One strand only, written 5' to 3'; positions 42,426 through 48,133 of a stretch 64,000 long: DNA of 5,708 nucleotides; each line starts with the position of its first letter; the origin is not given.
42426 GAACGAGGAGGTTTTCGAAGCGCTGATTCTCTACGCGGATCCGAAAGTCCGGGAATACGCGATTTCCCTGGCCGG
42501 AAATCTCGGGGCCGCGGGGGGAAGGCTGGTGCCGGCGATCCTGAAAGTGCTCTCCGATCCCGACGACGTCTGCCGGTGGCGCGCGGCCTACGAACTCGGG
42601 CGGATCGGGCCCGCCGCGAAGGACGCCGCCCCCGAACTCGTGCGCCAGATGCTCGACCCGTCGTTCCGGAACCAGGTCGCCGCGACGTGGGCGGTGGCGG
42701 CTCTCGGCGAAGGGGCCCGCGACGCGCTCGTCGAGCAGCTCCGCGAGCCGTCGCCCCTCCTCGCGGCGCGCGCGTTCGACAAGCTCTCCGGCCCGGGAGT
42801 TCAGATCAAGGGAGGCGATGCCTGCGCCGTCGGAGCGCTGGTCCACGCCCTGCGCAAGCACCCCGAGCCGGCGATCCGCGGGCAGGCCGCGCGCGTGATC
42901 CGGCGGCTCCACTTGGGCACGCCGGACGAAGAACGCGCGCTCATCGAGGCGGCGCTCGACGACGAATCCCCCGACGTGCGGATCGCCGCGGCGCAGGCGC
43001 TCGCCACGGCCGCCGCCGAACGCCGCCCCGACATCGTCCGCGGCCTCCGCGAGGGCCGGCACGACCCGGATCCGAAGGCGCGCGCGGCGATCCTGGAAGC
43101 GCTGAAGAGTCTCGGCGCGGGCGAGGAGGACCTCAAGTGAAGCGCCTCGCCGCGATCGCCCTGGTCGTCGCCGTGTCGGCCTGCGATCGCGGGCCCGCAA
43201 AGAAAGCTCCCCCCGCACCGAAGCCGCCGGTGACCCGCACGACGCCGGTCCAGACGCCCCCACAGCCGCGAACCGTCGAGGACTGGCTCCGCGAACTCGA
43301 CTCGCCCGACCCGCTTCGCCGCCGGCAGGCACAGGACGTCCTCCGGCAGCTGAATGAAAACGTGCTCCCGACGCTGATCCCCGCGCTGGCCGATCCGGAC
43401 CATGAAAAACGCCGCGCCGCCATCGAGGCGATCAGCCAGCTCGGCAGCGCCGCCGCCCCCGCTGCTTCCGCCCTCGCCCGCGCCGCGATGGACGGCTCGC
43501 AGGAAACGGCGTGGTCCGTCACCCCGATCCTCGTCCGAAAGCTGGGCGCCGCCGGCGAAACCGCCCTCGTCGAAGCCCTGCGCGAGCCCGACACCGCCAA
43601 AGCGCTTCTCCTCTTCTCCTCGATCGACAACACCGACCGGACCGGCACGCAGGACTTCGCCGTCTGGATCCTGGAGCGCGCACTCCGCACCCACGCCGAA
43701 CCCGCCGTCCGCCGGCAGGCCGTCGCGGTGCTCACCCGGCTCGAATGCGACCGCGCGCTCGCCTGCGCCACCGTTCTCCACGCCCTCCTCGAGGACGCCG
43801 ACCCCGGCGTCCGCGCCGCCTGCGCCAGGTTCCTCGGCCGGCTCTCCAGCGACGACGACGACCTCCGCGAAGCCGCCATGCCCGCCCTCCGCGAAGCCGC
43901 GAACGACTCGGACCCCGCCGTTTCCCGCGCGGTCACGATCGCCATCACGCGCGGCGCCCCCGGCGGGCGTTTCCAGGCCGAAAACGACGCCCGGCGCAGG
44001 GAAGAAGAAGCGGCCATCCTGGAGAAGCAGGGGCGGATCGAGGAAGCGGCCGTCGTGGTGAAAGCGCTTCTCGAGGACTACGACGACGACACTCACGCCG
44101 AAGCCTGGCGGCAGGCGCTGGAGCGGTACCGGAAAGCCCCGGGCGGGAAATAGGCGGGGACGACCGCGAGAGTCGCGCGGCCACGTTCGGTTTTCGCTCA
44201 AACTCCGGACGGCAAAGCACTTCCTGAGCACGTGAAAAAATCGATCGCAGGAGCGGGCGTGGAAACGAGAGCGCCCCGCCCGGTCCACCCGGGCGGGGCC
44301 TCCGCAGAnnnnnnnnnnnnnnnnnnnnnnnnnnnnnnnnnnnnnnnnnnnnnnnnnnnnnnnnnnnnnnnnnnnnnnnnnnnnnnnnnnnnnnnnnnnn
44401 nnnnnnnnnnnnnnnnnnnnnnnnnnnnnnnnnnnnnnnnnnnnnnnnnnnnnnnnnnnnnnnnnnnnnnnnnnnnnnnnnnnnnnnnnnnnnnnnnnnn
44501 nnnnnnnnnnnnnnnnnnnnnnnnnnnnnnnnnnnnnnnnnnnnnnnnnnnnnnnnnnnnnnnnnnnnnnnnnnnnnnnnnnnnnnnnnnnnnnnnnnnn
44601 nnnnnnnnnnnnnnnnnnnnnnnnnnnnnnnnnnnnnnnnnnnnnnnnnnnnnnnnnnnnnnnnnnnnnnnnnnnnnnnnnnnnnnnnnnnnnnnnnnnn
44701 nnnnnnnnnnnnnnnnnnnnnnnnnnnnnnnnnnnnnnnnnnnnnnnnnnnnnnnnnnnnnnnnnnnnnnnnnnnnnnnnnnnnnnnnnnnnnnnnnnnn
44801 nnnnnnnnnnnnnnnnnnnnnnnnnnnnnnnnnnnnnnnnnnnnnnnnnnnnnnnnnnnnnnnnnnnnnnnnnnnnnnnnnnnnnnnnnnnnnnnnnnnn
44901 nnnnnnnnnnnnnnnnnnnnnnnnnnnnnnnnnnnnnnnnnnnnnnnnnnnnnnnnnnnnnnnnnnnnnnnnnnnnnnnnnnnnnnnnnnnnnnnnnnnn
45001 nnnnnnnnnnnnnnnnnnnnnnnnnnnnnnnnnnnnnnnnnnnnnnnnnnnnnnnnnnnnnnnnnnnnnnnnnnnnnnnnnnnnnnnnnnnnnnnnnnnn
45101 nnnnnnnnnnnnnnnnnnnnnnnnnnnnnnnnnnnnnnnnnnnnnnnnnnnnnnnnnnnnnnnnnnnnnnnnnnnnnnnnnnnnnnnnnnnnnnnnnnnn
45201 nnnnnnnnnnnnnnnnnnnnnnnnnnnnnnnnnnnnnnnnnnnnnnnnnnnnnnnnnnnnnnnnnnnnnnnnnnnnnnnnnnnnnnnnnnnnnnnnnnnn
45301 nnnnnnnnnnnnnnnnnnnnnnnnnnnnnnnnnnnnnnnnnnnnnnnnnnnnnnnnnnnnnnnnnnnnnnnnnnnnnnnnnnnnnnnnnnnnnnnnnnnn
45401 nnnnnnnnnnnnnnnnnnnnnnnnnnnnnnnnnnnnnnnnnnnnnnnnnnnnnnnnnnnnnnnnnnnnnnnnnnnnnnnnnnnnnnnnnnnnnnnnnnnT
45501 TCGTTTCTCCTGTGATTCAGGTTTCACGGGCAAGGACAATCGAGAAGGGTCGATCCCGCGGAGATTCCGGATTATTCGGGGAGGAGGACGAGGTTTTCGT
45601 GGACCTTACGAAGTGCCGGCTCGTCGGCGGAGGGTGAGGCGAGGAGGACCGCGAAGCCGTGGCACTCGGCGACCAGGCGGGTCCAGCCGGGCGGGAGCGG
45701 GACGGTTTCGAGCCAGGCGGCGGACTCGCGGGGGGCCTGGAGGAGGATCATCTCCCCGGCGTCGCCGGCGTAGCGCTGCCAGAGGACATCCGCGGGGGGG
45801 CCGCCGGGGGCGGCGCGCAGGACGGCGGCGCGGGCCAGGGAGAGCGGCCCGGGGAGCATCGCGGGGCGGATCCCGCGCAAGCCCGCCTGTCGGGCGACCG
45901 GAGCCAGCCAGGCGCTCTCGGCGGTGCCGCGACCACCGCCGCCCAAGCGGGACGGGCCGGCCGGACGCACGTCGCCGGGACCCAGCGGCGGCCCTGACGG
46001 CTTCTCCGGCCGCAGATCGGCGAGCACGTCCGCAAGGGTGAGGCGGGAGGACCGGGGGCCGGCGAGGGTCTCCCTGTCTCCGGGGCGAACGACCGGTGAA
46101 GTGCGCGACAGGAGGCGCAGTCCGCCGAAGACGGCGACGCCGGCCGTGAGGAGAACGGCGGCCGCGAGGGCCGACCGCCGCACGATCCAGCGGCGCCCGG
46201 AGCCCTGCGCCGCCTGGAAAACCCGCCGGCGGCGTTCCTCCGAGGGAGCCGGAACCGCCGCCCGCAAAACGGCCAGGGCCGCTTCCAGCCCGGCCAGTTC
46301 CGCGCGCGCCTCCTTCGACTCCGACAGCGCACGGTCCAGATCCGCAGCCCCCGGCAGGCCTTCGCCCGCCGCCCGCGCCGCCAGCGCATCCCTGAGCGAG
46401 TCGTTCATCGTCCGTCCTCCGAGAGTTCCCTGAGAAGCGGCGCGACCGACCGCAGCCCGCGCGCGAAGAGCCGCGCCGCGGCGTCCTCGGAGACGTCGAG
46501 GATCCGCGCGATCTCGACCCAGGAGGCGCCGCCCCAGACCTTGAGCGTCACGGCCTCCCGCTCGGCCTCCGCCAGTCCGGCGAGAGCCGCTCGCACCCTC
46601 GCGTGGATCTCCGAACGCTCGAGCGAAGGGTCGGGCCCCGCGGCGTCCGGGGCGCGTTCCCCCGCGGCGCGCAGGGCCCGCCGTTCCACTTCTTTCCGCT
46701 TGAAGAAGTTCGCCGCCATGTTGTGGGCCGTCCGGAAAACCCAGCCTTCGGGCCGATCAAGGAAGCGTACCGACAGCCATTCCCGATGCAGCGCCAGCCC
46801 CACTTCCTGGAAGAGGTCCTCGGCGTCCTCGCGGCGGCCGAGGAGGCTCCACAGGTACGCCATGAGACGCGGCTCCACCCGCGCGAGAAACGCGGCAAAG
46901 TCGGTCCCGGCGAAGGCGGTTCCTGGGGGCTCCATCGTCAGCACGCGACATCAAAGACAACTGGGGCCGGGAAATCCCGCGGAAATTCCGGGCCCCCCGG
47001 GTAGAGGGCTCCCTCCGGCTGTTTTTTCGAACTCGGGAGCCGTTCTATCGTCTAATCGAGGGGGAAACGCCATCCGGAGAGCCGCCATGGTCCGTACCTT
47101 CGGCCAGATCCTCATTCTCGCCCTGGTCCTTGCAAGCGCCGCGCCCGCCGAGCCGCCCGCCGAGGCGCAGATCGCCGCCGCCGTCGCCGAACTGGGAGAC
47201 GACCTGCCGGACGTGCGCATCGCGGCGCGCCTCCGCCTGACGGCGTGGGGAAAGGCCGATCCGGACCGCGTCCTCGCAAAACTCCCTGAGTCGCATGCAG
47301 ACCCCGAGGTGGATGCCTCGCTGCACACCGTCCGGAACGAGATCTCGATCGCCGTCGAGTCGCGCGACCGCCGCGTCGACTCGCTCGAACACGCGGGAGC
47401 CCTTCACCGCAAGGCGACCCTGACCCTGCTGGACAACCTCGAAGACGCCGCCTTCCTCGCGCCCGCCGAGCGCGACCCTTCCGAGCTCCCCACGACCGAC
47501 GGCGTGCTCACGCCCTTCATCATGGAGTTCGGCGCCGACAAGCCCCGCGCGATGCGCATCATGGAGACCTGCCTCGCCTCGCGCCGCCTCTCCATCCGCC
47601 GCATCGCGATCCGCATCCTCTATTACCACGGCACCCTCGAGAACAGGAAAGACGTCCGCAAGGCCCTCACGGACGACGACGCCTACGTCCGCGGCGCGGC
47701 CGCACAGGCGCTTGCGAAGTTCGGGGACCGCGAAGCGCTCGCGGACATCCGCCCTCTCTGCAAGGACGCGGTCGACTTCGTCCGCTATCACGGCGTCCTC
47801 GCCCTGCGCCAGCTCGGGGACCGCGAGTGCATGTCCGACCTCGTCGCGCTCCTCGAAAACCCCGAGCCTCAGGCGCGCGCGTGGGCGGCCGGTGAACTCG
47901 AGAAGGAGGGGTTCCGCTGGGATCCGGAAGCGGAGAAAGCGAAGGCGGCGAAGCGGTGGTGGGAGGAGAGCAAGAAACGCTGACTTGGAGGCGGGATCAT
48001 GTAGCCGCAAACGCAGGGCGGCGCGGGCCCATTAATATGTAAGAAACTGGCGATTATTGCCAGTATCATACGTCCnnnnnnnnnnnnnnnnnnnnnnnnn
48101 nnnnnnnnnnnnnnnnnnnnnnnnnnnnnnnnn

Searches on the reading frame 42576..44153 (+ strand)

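Call 9: search_protein_families(library=pfam, proteins=[window:42576-44153:+], max_evalue=0.01)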
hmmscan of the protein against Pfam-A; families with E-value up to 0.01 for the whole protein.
window:42576-44153:+ (525 aa): 4 families
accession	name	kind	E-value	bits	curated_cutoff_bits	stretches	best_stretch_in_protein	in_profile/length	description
PF13646.12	HEAT_2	-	1.9e-15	57.4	27.7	2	368-456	6-86/88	HEAT repeats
PF02985.28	HEAT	-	4e-11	42.5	23.5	1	263-291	1-29/31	HEAT repeat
PF13513.12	HEAT_EZ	-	6.9e-05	23.7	27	1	410-459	1-54/55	HEAT-like repeat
PF12717.13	Cnd1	-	0.00028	21.4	26.4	0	375-435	34-97/162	non-SMC mitotic condensation complex subunit 1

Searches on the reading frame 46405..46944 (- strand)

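Call 8: search_protein_families(library=pfam, proteins=[window:46405-46944:-], max_evalue=0.01)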
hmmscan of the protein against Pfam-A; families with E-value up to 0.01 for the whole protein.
window:46405-46944:- (179 aa): 3 families
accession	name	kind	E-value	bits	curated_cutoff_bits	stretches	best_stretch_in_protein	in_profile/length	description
PF04542.20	Sigma70_r2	-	3.1e-09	36.9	24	1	21-84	3-68/71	Sigma-70 region 2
PF08281.18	Sigma70_r4_2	-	3.5e-09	36.6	25.7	1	116-165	3-52/54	Sigma-70, region 4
PF04545.22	Sigma70_r4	-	0.00024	21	24.1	1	120-166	1-47/50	Sigma-70, region 4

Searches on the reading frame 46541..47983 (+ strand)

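Call 8: search_protein_families(library=pfam, proteins=[window:46541-47983:+], max_evalue=0.01)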
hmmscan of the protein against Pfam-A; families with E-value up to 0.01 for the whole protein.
window:46541-47983:+ (480 aa): 3 families
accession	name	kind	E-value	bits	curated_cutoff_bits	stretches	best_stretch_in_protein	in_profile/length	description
PF13646.12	HEAT_2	-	1.2e-13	51.5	27.7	2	351-423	15-88/88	HEAT repeats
PF03130.22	HEAT_PBS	-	1.3e-06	28.7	20.9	1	383-409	1-27/27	PBS lyase HEAT-like repeat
PF02985.28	HEAT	-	0.0034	17.9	23.5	0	374-395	7-28/31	HEAT repeat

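Call 11: search_protein_families(library=padloc, proteins=[window:46541-47983:+], max_evalue=0.01)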
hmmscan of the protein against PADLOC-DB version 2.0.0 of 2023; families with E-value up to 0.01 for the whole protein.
window:46541-47983:+ (480 aa): 1 family
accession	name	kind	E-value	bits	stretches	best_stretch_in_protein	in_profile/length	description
PDLC02919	HEAT-ARM_XIII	-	5.8e-07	25.3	1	338-444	764-860/1972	-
